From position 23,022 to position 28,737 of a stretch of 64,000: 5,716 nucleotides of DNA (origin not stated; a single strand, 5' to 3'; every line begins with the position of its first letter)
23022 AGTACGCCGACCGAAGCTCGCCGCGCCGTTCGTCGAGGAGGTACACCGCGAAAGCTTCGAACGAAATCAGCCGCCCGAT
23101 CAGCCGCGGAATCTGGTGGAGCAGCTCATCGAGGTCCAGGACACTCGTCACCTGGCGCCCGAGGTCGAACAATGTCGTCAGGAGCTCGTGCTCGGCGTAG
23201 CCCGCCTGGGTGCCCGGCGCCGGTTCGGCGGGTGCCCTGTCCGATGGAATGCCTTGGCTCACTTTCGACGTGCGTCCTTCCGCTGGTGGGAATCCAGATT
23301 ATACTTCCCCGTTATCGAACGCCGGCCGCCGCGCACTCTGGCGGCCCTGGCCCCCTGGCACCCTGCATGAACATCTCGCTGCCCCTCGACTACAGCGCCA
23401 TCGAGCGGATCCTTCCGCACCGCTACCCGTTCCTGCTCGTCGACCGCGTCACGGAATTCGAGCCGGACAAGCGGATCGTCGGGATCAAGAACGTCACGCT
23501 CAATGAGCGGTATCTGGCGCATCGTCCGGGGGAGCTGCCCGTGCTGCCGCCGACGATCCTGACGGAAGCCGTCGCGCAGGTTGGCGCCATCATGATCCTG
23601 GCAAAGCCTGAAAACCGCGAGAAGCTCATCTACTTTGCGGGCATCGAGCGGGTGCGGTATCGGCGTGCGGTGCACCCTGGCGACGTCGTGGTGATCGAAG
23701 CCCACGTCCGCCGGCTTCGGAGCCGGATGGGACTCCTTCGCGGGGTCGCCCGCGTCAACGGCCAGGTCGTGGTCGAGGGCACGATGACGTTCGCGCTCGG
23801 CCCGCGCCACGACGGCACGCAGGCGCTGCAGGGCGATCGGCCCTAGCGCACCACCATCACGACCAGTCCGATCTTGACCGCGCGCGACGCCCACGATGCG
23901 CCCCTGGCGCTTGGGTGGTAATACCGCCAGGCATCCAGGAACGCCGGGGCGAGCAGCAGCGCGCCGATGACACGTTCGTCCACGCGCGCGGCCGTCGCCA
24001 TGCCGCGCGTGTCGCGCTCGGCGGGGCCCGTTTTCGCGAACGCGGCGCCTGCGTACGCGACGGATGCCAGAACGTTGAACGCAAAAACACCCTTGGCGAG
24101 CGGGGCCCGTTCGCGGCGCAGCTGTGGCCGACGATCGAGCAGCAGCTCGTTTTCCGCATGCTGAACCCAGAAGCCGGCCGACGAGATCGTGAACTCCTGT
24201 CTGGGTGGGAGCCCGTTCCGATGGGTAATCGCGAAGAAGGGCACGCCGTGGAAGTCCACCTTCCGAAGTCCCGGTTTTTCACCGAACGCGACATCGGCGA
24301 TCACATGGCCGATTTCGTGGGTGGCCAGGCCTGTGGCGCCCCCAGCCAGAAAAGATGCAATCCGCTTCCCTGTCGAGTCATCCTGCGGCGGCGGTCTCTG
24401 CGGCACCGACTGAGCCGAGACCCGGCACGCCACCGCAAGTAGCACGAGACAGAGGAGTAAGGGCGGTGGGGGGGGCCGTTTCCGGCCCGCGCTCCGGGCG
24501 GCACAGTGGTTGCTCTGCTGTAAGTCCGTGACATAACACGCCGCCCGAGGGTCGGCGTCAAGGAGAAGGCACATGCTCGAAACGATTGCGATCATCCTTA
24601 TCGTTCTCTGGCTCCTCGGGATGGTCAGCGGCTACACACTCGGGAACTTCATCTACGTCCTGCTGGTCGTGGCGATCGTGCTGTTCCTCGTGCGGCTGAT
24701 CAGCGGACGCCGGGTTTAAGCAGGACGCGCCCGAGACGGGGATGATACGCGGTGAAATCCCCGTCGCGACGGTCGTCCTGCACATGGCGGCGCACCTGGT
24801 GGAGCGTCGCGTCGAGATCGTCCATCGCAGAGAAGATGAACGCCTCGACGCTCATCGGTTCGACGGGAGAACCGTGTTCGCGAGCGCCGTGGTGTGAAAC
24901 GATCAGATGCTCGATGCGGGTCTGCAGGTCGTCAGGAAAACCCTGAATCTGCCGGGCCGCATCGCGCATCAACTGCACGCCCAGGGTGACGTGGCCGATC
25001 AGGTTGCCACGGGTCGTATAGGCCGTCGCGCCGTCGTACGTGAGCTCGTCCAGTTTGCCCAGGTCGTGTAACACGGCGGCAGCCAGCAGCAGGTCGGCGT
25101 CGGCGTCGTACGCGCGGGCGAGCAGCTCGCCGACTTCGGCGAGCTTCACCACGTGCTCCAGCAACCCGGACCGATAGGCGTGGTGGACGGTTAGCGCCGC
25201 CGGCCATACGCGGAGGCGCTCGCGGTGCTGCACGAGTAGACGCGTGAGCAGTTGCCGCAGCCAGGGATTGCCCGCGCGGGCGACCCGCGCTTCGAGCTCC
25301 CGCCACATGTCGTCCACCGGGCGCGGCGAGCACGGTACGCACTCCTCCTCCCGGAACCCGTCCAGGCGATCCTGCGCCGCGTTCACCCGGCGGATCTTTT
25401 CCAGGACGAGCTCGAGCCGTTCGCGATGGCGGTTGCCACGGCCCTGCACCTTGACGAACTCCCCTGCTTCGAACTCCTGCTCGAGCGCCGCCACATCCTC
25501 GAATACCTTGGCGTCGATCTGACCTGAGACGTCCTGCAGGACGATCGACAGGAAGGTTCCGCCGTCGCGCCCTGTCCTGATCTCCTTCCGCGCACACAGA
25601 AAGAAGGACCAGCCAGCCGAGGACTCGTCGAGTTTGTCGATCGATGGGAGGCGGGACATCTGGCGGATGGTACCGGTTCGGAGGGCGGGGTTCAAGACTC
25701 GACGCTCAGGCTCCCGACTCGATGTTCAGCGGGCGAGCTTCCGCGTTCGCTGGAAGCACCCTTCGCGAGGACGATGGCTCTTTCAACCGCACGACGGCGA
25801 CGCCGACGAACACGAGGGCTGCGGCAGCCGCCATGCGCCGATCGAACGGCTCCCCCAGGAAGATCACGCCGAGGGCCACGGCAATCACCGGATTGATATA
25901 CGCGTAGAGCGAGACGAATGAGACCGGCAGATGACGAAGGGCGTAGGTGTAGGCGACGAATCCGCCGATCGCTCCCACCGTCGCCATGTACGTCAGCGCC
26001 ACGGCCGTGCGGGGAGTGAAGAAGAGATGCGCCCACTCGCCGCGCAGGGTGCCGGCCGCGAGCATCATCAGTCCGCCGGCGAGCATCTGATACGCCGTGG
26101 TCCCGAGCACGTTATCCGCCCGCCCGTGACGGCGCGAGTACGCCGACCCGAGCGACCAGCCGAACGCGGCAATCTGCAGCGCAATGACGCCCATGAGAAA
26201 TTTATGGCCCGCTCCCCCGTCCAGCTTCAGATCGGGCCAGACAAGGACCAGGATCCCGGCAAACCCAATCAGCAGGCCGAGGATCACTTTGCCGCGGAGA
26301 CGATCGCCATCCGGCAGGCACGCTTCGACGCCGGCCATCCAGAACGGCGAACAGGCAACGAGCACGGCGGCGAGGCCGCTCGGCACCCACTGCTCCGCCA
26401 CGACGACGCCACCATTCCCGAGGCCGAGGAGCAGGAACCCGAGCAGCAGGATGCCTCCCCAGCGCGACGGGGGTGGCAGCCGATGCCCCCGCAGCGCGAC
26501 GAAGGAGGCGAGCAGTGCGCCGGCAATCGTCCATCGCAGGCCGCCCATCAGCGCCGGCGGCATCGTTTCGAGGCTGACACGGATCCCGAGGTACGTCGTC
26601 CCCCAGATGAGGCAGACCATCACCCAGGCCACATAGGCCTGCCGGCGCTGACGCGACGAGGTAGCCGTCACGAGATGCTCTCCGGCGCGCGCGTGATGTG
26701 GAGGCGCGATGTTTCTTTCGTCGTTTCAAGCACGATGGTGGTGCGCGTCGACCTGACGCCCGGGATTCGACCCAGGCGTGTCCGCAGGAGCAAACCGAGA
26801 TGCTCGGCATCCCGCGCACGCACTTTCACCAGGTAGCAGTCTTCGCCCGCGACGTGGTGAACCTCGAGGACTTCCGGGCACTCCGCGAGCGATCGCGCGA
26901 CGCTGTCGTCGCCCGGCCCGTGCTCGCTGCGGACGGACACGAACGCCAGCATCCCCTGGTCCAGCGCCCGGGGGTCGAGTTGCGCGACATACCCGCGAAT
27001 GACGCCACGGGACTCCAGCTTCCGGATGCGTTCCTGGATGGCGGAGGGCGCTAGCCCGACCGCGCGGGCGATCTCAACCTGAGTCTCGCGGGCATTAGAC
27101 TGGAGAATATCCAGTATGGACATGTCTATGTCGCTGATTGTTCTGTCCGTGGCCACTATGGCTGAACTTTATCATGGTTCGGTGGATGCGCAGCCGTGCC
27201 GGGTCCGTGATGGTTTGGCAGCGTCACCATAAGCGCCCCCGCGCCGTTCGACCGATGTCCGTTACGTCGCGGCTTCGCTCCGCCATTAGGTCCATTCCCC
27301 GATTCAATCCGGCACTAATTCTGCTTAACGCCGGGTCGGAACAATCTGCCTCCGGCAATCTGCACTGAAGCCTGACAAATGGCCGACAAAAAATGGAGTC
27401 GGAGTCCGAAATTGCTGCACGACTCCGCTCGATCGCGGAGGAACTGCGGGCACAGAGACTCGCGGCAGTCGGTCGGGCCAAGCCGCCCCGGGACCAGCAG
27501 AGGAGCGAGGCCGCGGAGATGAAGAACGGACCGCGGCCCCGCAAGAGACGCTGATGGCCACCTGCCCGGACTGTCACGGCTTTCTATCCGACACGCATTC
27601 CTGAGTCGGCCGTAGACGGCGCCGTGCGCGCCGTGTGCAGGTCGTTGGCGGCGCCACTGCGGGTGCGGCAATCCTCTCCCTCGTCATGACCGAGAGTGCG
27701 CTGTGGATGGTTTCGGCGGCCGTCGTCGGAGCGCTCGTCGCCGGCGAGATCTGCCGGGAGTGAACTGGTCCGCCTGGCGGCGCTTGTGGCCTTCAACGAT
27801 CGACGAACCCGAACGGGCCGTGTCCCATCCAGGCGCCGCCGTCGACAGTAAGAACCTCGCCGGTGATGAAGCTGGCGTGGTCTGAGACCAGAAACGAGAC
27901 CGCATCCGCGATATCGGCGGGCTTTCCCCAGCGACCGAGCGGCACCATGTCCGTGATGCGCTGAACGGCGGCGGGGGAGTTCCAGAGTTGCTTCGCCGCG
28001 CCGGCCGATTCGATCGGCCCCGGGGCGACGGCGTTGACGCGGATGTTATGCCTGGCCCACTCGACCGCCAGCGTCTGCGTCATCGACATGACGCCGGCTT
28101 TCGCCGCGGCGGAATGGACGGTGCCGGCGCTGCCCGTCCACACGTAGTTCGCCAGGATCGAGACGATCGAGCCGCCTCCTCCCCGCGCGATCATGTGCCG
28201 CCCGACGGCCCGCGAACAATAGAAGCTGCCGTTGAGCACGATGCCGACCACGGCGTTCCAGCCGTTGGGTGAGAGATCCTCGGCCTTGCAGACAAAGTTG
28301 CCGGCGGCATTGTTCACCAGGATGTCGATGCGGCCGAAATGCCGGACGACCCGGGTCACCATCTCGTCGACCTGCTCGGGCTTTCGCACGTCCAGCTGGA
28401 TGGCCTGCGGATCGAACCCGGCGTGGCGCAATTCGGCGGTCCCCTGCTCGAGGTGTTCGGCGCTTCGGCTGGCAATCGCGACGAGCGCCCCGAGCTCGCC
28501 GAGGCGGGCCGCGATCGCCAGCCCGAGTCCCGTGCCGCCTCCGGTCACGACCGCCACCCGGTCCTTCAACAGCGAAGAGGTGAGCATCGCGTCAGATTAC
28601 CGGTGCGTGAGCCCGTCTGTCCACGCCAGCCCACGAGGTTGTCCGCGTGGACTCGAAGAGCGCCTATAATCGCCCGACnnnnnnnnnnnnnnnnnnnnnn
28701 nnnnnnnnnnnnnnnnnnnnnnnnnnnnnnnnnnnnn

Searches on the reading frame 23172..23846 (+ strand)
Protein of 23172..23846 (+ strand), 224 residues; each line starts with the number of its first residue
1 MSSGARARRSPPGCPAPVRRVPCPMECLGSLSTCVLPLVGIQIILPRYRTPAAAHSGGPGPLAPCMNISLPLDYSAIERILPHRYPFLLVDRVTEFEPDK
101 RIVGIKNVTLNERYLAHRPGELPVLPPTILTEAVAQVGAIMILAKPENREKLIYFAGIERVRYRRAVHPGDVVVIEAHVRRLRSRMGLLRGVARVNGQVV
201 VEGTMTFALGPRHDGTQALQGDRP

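Call 21: search_protein_families(library=pfam, proteins=[window:23172-23846:+], max_evalue=0.000001)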
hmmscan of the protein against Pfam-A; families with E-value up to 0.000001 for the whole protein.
window:23172-23846:+ (224 aa): 1 family
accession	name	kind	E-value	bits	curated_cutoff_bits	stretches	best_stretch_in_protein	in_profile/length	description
PF07977.19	FabA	-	3e-21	75.9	23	1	81-203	1-137/138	FabA-like domain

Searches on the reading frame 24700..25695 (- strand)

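Call 21: search_protein_families(library=pfam, proteins=[window:24700-25695:-], max_evalue=0.000001)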
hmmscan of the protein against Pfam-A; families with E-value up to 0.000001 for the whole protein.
window:24700-25695:- (331 aa): 2 families
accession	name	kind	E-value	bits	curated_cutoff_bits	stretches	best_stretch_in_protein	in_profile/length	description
PF01966.28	HD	-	3.4e-14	53.6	22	1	179-296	2-115/116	HD domain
PF01336.31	tRNA_anti-codon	-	9.7e-10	38.7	27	1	39-102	10-73/75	OB-fold nucleic acid binding domain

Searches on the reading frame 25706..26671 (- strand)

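Call 22: search_protein_families(library=pfam, proteins=[window:25706-26671:-], max_evalue=0.000001)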
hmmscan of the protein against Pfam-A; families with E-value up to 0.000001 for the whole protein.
window:25706-26671:- (321 aa): 1 family
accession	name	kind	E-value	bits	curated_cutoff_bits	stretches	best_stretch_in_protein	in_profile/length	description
PF00892.27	EamA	-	5.4e-38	130.8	28.2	2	160-294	2-133/135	EamA-like transporter family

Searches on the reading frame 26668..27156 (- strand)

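Call 22: search_protein_families(library=pfam, proteins=[window:26668-27156:-], max_evalue=0.000001)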
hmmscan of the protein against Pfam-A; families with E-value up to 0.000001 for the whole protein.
window:26668-27156:- (162 aa): 4 families
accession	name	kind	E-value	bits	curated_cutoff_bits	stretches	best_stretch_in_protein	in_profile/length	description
PF01037.27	AsnC_trans_reg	-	3.8e-22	78.4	25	1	74-145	4-73/73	Lrp/AsnC ligand binding domain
PF13412.12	HTH_24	-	5.1e-15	55.2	21.9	1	8-54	2-48/48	Winged helix-turn-helix DNA-binding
PF13404.12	HTH_AsnC-type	-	2.7e-14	53.1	27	1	9-48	3-42/42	AsnC-type helix-turn-helix domain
PF22482.2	AsnC_trans_reg_3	-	6.9e-07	29.7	24.4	0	84-150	25-90/95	PF0864 C-terminal dimeric alpha+beta barrel domain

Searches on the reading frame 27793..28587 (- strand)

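Call 5: search_protein_families(library=pfam, proteins=[window:27793-28587:-], max_evalue=0.01)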
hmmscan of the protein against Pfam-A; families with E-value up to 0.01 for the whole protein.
window:27793-28587:- (264 aa): 3 families
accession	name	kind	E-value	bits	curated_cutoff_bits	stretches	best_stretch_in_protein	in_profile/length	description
PF13561.12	adh_short_C2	-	8.4e-58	196.2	27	1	19-251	6-234/236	Enoyl-(Acyl carrier protein) reductase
PF00106.31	adh_short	-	2.3e-48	164.7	26.6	1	10-198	1-188/195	short chain dehydrogenase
PF08659.16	KR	-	3.2e-07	30.9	22.6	1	13-111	4-106/180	KR domain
